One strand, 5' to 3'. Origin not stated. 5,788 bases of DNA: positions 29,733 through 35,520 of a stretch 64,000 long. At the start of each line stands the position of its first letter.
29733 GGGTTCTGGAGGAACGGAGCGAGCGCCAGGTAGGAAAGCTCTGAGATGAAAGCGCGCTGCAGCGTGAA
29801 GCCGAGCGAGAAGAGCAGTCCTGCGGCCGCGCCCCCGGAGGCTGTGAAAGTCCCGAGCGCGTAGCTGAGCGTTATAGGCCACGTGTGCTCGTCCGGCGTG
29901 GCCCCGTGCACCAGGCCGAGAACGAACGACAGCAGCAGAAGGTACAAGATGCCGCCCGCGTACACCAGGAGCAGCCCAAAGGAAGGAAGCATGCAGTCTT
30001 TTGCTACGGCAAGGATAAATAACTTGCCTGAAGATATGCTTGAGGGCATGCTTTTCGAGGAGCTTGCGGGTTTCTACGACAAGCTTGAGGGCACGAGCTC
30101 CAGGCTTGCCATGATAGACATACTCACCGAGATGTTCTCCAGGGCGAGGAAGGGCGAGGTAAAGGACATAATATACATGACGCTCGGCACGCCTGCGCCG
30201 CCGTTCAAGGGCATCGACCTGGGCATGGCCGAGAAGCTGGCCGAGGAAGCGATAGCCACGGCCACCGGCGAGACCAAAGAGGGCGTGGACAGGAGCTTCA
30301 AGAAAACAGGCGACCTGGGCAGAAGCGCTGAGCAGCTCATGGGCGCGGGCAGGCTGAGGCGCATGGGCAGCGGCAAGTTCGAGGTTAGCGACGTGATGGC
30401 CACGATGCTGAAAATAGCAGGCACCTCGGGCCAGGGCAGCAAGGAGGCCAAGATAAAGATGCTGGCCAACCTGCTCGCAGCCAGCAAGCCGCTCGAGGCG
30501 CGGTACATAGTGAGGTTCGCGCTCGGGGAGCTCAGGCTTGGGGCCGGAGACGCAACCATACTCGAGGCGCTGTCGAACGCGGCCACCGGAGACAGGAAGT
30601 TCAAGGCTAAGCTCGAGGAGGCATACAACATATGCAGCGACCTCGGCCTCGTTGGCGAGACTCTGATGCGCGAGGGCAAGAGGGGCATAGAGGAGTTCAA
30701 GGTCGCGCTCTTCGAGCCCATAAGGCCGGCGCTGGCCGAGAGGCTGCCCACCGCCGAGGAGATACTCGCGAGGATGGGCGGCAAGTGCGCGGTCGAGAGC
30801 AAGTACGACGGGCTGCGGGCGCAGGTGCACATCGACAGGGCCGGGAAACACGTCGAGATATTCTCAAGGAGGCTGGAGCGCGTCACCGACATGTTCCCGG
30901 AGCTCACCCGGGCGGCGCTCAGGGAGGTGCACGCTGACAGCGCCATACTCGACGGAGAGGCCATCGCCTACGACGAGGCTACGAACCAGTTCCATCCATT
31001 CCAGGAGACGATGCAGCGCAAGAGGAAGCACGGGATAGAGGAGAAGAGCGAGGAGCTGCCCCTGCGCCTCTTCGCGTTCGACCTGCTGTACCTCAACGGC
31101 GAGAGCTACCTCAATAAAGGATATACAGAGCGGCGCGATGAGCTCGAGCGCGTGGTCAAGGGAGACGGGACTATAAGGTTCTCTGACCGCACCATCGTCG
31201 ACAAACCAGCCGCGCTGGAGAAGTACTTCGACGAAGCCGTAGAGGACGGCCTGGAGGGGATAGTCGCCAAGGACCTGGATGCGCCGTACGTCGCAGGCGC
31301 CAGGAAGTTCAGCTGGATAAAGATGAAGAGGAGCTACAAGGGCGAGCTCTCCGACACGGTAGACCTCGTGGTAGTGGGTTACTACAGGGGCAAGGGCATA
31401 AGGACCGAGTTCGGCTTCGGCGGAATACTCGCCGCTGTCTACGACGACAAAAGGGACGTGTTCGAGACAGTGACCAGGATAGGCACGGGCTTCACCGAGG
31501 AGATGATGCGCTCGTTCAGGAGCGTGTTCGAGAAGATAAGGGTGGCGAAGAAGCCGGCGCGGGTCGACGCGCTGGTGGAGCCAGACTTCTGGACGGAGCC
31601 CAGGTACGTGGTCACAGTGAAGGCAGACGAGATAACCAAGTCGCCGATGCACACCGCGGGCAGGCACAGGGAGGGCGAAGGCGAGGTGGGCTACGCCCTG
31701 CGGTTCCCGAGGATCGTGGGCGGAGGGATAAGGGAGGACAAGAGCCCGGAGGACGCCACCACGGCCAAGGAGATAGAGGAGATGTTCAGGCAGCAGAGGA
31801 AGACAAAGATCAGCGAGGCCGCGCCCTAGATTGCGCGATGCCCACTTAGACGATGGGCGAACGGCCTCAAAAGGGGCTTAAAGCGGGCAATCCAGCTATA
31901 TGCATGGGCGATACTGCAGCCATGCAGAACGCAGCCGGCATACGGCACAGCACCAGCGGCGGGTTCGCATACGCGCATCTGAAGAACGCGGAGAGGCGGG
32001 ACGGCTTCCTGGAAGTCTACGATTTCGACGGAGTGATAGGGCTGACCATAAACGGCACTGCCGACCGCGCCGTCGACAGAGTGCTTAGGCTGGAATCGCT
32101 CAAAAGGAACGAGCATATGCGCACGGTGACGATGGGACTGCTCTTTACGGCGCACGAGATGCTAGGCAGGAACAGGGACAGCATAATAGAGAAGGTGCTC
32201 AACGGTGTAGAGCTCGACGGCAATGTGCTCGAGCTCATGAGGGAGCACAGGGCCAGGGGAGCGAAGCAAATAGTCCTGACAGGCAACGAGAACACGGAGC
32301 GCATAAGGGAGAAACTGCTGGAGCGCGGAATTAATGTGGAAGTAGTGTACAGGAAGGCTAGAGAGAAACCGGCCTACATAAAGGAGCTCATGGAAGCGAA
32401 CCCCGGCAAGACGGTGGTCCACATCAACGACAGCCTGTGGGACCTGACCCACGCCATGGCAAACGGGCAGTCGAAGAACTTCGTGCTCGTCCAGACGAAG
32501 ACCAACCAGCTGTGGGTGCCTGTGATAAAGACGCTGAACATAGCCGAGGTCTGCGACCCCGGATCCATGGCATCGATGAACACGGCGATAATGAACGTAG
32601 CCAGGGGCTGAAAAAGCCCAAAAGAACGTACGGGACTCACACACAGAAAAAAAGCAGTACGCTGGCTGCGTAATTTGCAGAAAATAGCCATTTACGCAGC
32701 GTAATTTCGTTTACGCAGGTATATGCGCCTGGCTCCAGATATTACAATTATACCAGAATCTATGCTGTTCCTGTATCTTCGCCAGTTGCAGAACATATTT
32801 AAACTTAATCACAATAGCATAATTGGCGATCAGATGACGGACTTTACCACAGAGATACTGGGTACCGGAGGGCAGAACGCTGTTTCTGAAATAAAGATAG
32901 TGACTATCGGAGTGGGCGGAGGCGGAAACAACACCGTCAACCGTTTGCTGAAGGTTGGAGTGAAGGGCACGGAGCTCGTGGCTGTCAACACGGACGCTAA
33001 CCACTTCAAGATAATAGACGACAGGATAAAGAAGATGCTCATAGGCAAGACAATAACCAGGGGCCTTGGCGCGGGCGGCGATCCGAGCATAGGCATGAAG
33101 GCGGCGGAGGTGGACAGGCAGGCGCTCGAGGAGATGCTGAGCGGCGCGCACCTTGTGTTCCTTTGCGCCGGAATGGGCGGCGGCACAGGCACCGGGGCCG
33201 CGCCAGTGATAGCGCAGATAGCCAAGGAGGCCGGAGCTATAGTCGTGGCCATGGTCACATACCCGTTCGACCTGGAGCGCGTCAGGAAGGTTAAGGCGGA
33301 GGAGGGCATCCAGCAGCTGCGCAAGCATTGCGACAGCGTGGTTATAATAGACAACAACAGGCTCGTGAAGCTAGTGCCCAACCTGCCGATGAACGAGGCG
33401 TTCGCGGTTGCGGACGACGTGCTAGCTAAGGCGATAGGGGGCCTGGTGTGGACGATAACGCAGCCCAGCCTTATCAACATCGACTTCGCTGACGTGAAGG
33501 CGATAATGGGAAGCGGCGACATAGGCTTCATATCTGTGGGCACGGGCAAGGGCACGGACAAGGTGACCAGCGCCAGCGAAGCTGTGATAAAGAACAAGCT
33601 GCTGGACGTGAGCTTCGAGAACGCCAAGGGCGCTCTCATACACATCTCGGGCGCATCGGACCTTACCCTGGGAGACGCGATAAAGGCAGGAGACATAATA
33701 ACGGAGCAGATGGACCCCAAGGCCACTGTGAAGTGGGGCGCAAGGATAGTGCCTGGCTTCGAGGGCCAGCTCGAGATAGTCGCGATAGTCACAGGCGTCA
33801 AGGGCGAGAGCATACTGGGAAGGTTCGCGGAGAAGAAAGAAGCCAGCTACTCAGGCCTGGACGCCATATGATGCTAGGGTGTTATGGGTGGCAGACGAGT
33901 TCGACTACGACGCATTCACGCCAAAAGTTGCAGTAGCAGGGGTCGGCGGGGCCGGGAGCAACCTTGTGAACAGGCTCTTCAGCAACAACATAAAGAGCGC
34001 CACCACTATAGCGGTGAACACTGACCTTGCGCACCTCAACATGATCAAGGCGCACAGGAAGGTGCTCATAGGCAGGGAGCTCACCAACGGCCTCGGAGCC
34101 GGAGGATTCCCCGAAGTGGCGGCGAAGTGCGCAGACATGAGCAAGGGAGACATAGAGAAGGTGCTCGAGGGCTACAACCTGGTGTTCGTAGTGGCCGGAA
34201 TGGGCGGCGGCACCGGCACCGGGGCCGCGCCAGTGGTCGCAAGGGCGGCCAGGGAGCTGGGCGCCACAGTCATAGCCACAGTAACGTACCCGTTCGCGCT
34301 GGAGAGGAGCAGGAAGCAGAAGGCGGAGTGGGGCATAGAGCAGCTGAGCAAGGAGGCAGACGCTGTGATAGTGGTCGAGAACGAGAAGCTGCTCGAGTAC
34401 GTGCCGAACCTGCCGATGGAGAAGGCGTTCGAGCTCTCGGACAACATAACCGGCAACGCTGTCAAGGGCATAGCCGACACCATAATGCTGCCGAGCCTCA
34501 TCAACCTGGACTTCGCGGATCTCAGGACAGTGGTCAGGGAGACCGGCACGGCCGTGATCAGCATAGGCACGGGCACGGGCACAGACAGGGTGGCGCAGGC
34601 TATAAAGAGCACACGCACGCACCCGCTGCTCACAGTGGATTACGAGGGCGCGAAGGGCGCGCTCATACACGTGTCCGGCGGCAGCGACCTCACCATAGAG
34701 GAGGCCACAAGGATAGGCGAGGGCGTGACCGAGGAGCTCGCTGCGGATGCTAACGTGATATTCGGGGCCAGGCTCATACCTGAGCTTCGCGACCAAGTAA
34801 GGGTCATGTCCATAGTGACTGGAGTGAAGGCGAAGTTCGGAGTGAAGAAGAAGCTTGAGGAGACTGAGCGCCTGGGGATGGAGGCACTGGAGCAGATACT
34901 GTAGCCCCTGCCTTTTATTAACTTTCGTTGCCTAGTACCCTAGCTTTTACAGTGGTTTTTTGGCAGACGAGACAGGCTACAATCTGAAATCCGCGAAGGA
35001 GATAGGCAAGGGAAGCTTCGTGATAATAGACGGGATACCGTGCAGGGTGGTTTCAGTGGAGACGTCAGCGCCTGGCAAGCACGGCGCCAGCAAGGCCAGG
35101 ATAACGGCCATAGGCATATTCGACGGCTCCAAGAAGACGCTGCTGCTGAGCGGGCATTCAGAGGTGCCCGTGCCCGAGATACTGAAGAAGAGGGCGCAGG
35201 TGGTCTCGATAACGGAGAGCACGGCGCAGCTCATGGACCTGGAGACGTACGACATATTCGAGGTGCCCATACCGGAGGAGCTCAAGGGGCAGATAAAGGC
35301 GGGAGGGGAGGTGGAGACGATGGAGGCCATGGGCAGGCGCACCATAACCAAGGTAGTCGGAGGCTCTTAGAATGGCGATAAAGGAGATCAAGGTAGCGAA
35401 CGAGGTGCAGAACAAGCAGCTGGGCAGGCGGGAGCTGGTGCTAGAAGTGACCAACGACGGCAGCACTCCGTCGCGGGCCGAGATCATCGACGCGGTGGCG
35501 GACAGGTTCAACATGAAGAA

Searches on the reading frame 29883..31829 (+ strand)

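Call 50: search_protein_families(library=pfam, proteins=[window:29883-31829:+], max_evalue=0.0001)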
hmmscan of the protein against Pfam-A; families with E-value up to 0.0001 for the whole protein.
window:29883-31829:+ (648 aa): 3 families
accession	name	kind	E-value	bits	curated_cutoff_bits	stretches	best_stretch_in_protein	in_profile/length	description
PF01068.26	DNA_ligase_A_M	-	1.8e-54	185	26.2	1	282-482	1-204/204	ATP dependent DNA ligase domain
PF04675.19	DNA_ligase_A_N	-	2.6e-35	122.6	24.6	1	58-231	2-174/174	DNA ligase N terminus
PF04679.21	DNA_ligase_A_C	-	2.5e-17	63.5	27.5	1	511-620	4-94/94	ATP dependent DNA ligase C terminal region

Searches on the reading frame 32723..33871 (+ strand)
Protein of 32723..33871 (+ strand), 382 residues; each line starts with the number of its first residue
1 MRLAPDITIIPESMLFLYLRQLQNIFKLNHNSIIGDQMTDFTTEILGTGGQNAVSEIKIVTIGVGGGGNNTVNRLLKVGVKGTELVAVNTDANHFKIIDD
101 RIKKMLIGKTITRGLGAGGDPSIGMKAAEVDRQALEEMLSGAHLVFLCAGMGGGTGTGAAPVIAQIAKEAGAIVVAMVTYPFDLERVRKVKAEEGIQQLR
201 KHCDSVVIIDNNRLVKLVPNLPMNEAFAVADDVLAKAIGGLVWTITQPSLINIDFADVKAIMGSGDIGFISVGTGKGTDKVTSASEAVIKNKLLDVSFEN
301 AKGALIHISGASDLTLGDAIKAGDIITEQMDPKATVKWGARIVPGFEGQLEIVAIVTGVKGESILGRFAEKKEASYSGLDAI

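Call 51: search_protein_families(library=pfam, proteins=[window:32723-33871:+], max_evalue=0.0001)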
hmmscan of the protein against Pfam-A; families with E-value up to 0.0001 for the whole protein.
window:32723-33871:+ (382 aa): 2 families
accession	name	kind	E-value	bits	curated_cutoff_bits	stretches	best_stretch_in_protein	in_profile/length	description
PF00091.31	Tubulin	-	7.9e-45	153.9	33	1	58-218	1-189/190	Tubulin/FtsZ family, GTPase domain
PF12327.13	FtsZ_C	-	1.3e-23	83.6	27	1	269-360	4-95/95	FtsZ family, C-terminal domain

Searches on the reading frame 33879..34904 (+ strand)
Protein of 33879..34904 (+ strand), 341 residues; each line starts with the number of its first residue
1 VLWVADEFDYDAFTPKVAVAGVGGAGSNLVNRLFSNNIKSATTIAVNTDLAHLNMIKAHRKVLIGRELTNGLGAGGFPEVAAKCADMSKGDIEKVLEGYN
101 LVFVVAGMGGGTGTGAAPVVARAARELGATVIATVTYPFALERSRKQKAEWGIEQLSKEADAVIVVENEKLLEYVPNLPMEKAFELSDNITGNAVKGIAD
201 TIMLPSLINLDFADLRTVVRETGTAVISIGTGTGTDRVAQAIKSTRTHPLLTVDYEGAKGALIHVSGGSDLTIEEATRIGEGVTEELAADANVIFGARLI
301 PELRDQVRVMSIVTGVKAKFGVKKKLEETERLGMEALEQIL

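Call 51: search_protein_families(library=pfam, proteins=[window:33879-34904:+], max_evalue=0.0001)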
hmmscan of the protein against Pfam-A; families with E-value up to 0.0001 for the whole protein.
window:33879-34904:+ (341 aa): 2 families
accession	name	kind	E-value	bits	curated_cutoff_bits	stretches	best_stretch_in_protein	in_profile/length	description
PF00091.31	Tubulin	-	1.7e-43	149.6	33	1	17-174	2-188/190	Tubulin/FtsZ family, GTPase domain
PF12327.13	FtsZ_C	-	2.6e-28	98.6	27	1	223-317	1-95/95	FtsZ family, C-terminal domain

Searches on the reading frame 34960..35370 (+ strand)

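Call 51: search_protein_families(library=pfam, proteins=[window:34960-35370:+], max_evalue=0.0001)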
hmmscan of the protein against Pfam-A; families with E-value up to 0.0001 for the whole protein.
window:34960-35370:+ (136 aa): 3 families
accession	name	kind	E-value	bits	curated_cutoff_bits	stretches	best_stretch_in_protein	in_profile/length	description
PF21485.3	IF5A-like_N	-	2.3e-15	56.6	27.1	1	11-59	7-55/63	Translation initiation factor 5A-like, N-terminal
PF01287.26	eIF-5a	-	7e-08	33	24.2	1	75-131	3-67/69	Eukaryotic elongation factor 5A hypusine, DNA-binding OB fold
PF08207.18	EFP_N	-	5.2e-05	23.6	23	1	11-43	1-33/58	Elongation factor P (EF-P) KOW-like domain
